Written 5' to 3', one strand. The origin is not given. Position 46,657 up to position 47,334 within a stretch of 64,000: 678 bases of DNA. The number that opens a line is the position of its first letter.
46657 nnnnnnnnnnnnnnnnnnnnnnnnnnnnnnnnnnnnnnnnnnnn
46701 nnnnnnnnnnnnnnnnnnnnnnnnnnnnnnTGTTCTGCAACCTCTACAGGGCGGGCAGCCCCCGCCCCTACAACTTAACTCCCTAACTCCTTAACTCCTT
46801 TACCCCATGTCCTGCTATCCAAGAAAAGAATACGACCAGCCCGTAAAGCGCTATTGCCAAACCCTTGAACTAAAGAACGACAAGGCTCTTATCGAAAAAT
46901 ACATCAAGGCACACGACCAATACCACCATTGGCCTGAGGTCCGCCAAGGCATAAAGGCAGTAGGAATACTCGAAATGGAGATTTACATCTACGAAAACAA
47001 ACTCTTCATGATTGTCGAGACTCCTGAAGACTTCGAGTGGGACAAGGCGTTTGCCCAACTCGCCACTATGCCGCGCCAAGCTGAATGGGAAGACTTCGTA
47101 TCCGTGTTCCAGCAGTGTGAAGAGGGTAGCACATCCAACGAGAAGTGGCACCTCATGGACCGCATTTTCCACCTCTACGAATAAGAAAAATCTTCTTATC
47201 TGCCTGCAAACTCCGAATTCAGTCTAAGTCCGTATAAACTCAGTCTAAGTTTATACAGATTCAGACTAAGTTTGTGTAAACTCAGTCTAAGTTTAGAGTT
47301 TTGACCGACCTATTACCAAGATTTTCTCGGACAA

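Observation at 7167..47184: SusC/SusD-less, T9SS-exported fucose / L-galactose glycan-harvesting locus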

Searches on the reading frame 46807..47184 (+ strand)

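Call 11: search_protein_families(library=ncbifam, proteins=[window:46807-47184:+], max_evalue=0.001)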
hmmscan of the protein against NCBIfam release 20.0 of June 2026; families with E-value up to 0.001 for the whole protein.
window:46807-47184:+ (125 aa): 1 family
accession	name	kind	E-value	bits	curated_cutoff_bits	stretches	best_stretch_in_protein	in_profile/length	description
TIGR02625.1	YiiL_rotase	equivalog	0.00012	22.3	99.6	1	28-108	12-89/102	L-rhamnose mutarotase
